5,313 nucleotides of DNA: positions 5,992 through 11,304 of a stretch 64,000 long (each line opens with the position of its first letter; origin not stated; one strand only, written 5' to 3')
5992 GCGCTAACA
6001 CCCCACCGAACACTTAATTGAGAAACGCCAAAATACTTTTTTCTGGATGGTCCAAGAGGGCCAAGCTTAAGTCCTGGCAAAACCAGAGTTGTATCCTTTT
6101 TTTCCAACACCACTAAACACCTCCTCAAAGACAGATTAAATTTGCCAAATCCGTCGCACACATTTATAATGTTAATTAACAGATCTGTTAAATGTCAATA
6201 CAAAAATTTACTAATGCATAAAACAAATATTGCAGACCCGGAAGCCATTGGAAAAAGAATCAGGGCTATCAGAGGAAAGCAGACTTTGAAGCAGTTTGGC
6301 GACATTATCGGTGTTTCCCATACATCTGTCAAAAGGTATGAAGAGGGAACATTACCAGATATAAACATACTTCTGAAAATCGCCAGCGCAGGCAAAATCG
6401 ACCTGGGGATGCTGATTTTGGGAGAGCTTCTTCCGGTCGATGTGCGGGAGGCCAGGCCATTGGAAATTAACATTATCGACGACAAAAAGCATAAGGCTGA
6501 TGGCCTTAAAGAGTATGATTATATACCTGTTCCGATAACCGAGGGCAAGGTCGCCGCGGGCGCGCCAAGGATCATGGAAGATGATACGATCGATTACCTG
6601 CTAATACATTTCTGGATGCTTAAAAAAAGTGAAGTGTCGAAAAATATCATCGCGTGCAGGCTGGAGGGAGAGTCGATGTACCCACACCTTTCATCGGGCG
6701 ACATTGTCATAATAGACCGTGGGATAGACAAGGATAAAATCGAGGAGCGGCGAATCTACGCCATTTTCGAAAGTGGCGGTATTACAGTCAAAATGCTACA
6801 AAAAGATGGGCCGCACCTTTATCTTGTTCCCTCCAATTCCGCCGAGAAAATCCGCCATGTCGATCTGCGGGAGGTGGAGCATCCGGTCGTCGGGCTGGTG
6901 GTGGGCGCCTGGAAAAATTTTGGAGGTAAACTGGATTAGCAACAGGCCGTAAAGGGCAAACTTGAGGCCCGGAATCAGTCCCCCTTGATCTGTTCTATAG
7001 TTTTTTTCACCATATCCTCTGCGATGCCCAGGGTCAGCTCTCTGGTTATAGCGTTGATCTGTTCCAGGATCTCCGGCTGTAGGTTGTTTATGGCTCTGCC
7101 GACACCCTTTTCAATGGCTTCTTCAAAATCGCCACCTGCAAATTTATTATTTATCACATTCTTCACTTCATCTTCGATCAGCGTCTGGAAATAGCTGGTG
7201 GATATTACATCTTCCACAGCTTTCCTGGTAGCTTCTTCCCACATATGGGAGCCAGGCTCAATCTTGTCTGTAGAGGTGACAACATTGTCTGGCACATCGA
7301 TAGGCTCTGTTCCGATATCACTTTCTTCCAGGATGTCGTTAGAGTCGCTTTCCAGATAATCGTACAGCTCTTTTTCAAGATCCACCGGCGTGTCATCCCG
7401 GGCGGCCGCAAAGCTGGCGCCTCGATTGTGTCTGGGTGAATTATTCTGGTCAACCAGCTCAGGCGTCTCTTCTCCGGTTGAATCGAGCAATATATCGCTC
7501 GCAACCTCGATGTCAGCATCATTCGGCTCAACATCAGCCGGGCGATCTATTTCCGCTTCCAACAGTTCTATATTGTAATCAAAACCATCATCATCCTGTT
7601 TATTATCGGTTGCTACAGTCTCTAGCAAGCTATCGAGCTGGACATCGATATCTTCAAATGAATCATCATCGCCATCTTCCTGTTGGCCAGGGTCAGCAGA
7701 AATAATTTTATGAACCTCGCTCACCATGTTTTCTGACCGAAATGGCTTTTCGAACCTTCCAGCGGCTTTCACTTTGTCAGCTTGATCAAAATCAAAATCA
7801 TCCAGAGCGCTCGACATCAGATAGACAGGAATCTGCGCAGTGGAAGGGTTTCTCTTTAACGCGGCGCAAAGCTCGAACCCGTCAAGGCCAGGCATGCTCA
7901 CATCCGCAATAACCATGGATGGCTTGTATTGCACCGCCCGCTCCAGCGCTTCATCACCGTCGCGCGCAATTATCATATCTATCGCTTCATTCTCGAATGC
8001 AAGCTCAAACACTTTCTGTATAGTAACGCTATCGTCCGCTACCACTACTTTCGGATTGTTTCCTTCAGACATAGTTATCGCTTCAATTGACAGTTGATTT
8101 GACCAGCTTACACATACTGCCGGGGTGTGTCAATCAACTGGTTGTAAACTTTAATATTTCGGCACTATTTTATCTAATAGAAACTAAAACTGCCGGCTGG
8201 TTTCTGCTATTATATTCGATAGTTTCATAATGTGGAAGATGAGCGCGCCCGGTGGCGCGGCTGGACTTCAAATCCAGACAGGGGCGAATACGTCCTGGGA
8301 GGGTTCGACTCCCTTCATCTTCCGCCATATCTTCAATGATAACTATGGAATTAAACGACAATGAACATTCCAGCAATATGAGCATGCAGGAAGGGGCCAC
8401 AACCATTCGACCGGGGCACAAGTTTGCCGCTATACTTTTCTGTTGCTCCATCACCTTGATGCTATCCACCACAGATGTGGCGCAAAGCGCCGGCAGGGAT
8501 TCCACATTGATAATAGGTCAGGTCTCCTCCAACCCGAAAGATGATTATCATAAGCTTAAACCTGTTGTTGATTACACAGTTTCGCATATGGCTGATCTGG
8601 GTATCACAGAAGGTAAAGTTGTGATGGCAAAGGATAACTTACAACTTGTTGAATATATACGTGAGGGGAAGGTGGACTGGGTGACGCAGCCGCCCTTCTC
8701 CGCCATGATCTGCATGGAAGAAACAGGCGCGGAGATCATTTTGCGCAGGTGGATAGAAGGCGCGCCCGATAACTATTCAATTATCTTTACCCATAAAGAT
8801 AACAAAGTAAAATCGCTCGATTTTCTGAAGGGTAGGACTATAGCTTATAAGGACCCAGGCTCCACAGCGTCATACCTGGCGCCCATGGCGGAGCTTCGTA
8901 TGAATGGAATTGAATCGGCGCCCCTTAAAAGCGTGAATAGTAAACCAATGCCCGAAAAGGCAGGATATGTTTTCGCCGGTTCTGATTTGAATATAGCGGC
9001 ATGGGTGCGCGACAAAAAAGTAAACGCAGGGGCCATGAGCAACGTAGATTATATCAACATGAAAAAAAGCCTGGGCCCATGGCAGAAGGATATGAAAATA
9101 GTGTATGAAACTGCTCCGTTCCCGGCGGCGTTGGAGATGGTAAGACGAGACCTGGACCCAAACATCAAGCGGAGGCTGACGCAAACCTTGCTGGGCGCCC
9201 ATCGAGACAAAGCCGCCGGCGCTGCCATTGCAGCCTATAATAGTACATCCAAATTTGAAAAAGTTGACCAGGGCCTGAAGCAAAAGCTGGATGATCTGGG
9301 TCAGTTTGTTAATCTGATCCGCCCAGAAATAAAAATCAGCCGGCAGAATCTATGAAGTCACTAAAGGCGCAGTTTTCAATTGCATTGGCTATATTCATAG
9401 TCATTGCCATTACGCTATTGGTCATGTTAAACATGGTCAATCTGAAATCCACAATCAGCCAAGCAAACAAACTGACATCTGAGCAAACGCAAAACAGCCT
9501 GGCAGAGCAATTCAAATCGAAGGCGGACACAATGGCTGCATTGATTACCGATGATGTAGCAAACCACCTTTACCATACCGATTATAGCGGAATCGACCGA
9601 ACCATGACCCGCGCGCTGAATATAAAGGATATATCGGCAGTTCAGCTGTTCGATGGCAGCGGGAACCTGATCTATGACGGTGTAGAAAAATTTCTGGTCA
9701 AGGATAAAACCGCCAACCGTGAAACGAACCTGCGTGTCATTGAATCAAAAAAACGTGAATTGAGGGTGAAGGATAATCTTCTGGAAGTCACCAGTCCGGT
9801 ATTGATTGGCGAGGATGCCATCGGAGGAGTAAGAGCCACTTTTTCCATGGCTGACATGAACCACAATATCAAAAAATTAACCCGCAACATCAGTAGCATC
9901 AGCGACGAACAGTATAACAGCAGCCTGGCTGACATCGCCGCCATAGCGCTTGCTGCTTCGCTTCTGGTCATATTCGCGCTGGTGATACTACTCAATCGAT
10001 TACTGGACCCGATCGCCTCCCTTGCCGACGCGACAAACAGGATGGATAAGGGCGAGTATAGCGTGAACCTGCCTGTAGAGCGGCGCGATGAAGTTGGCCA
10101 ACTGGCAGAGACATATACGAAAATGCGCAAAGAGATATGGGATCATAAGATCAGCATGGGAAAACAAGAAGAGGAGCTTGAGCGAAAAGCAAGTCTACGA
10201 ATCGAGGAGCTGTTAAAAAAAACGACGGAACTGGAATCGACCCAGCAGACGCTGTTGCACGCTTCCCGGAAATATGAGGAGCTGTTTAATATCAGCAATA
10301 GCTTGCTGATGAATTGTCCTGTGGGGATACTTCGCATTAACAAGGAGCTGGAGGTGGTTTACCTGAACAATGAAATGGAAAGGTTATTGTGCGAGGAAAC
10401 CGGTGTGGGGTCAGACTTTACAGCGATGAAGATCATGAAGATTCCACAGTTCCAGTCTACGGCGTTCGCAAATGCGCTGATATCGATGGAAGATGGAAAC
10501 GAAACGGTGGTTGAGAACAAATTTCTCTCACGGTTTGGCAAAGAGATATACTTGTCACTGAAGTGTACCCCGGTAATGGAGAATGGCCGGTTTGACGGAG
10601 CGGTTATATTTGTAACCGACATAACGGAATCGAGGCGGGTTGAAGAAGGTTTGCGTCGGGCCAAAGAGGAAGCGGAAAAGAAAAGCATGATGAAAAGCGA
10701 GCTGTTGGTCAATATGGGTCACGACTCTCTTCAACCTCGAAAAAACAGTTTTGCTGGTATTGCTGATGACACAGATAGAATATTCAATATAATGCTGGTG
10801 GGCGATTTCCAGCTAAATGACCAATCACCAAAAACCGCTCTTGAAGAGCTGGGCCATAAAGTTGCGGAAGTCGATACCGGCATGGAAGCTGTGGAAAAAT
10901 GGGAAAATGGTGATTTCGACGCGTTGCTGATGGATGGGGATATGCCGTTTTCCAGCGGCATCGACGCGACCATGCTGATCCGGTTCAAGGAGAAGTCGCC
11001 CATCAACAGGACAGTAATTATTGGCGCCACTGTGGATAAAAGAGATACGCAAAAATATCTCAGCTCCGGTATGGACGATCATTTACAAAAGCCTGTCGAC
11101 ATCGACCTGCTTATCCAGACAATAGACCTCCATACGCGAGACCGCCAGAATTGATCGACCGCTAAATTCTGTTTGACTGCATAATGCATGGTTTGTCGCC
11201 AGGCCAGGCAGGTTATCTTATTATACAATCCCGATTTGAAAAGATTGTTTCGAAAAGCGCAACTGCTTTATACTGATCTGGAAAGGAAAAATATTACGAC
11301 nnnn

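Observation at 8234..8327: Selenocysteine tRNA (selC) missed by the ORF track and overlapped by spurious ORFs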

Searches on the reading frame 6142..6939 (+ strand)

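Call 8: search_protein_families(library=pfam, proteins=[window:6142-6939:+])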
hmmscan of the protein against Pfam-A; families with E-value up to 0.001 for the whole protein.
window:6142-6939:+ (265 aa): 2 families
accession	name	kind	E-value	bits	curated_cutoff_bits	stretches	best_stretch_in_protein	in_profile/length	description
PF00717.28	Peptidase_S24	-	3.7e-16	59.3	23.3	1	131-254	1-116/116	Peptidase S24-like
PF01381.28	HTH_3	-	7.1e-07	29.6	23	1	40-88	1-52/55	Helix-turn-helix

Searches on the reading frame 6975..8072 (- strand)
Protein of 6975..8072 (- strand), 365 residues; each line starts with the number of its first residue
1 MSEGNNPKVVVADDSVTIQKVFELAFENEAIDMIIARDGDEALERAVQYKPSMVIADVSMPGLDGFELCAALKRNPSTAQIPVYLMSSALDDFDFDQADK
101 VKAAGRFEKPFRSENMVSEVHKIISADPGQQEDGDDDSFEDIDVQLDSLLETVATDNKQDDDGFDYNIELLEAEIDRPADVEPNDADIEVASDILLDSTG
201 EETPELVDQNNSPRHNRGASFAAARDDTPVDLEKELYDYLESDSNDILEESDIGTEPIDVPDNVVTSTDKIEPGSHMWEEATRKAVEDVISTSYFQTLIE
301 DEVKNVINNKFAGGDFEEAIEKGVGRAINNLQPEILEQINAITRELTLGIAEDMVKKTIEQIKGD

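Call 8: search_protein_families(library=pfam, proteins=[window:6975-8072:-])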
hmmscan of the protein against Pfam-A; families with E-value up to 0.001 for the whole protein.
window:6975-8072:- (365 aa): 1 family
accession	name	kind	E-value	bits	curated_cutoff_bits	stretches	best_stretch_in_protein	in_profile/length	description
PF00072.30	Response_reg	-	1.1e-18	67.8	30.2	1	9-120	1-110/111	Response regulator receiver domain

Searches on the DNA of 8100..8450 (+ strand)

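Call 9: search_dna_similar(query=window:8100-8450:+, collection=ecoli_genomes, mode=distant, max_rows=5)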
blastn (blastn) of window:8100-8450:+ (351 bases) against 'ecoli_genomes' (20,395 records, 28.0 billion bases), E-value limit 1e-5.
Records with a match: 5423; places in all: 5423; records where one place covers at least 80% of the query: 0.
Genomes with a match: 5422 of 5426; with a place that covers at least 80% of the query: 0. Places per genome that has any: lowest 1, median 1, highest 2. On chromosomes: 5422 places; on plasmids: 1.
Best place of each record, by identity: 60-80% 5423.
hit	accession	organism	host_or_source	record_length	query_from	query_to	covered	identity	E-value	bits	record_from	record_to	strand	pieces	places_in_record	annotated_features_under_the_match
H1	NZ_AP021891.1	Escherichia coli strain 2017.01.04CC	Homo sapiens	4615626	135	228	27%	76.8%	9e-9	70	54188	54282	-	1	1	tRNA-Sec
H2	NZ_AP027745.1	Escherichia coli strain 2017-01-4CC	Homo sapiens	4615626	135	228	27%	76.8%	9e-9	70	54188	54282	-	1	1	tRNA-Sec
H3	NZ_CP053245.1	Escherichia coli strain SCU-485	Homo sapiens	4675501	150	236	25%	79.5%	3e-8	68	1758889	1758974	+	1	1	tRNA-Sec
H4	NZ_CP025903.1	Escherichia coli strain 300709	Homo sapiens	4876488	150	236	25%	78.4%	1e-7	67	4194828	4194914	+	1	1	tRNA-Sec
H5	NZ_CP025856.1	Escherichia coli strain 504838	Homo sapiens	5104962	150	236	25%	78.4%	1e-7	67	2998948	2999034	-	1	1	tRNA-Sec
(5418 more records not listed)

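Call 19: get_annotated_region(hit=H1, flank=30)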
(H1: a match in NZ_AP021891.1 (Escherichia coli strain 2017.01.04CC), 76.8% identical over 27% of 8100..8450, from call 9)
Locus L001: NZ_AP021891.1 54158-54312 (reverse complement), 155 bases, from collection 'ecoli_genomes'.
description: Escherichia coli strain 2017.01.04CC chromosome, complete genome
organism: Escherichia coli strain 2017.01.04CC (NCBI taxid 562)
replicon: chromosome; assembly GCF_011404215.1
host: Homo sapiens; source: -; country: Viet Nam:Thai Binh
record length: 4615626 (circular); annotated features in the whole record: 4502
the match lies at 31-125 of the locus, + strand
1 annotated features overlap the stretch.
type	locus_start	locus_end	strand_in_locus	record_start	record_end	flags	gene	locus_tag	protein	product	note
tRNA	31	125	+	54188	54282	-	-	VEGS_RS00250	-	tRNA-Sec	-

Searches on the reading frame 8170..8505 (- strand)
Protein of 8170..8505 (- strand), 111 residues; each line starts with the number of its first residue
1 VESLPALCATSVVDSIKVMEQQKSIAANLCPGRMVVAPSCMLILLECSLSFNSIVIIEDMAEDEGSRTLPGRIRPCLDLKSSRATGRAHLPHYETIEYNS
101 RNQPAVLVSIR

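Call 53: search_protein_families(library=pfam, proteins=[window:8170-8505:-], max_evalue=0.01)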
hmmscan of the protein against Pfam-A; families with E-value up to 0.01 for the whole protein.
window:8170-8505:- (111 aa): 0 families

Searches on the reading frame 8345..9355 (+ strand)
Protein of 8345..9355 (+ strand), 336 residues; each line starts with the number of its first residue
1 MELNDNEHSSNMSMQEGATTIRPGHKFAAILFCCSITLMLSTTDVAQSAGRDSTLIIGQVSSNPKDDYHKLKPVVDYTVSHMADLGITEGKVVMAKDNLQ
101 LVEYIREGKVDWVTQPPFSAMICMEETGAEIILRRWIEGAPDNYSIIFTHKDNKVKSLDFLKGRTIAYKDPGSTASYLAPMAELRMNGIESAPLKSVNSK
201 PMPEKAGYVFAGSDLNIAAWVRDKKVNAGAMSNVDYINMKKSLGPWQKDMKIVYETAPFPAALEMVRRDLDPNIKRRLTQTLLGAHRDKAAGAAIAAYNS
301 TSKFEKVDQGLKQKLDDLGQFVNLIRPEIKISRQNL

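Call 8: search_protein_families(library=pfam, proteins=[window:8345-9355:+])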
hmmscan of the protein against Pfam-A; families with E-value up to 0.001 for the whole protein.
window:8345-9355:+ (336 aa): 1 family
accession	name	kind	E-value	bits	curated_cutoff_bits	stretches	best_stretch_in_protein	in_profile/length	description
PF12974.12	Phosphonate-bd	-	1.9e-36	126.1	27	1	63-309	7-239/242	ABC transporter, phosphonate, periplasmic substrate-binding protein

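Call 46: find_homologous_proteins(query=window:8345-9355:+, max_evalue=1e-10)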
Query window:8345-9355:+ (336 aa): 18 proteins with E <= 1e-10 among 1512 candidates.
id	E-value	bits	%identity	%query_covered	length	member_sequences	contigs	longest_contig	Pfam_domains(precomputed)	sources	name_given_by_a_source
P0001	1.2e-221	753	100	100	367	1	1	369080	PF12974.13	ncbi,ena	-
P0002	2.0e-75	272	42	90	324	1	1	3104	PF12974.13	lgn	-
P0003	5.9e-70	254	41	85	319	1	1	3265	PF12974.13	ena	-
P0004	2.5e-64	236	45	73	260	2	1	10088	PF12974.13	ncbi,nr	ncbi:MAG: phosphate/phosphite/phosphonate ABC transporter substrate-binding protein [Desulfobacteral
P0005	1.4e-63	233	41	84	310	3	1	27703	PF12974.13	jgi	-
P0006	2.9e-63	232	40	84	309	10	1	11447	PF12974.13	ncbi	-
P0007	4.8e-63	232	40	85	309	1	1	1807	PF12974.13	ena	-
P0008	8.8e-63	231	39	90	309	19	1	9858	PF12974.13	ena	-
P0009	2.4e-62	229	40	84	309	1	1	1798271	PF12974.13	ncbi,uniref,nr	ncbi:phosphonate transport system substrate-binding protein [Pseudoxanthomonas japonensis]|uniref:ph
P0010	2.5e-62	229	39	85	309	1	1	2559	PF12974.13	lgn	-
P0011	3.5e-61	225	39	84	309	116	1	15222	PF12974.13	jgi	jgi:phosphonate transport system substrate-binding protein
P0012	9.6e-61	224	38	90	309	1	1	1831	PF12974.13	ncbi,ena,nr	ncbi:MAG TPA: phosphate/phosphite/phosphonate ABC transporter substrate-binding protein [Pseudoxanth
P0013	4.2e-57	212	37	89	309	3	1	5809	PF12974.13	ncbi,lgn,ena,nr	ncbi:MAG TPA: phosphate/phosphite/phosphonate ABC transporter substrate-binding protein [Pseudoxanth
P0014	5.6e-57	212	38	82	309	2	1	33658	PF12974.13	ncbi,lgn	-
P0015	2.1e-54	203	37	89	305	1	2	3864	PF12974.13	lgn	-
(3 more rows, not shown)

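Call 47: find_encoding_contigs(protein=P0001, flank=10000, max_places=3)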
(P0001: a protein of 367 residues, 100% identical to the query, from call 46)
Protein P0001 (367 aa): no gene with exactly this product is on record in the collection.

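Call 49: list_cluster_members(proteins=[P0001])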
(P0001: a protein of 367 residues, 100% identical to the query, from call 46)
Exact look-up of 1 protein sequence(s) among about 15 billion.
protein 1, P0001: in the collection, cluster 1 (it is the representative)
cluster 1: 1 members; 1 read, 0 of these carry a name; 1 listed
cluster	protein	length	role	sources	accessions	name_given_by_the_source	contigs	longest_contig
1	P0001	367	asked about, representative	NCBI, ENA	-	-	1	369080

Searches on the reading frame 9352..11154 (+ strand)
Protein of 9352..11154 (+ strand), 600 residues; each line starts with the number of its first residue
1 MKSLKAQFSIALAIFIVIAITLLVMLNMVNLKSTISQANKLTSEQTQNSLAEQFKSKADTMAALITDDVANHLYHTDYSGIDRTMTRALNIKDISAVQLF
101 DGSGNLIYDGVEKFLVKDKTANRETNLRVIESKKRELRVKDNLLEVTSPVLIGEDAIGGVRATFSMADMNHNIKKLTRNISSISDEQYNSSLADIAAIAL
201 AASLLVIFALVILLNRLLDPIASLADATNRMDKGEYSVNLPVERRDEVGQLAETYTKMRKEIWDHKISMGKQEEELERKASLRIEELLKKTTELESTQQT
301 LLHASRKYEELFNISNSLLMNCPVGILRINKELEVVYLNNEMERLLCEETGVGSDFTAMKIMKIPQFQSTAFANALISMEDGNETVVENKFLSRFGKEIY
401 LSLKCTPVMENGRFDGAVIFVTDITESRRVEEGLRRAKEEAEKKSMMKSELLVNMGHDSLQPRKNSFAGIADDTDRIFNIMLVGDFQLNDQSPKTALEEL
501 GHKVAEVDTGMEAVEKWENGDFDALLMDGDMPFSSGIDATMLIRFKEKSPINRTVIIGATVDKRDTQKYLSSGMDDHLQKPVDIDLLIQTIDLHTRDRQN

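Call 8: search_protein_families(library=pfam, proteins=[window:9352-11154:+])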
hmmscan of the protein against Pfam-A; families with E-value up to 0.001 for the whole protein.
window:9352-11154:+ (600 aa): 5 families
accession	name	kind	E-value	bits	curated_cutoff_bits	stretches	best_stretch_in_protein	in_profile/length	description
PF00072.30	Response_reg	-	5.7e-18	65.6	30.2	1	480-591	1-110/111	Response regulator receiver domain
PF00672.30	HAMP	-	2.8e-12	47.2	25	1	213-262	2-51/53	HAMP domain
PF08448.16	PAS_4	-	3.2e-06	27.8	23.1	1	321-429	3-110/110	PAS fold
PF13426.13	PAS_9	-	0.0005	20.7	27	0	323-426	1-103/103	PAS domain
PF02743.24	dCache_1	-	0.00071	19.6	45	0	31-113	3-87/240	Cache domain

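Call 28: find_encoding_contigs(protein=window:9352-11154:+, flank=3000, max_places=4)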
Protein window:9352-11154:+ (600 aa): no gene with exactly this product is on record in the collection.
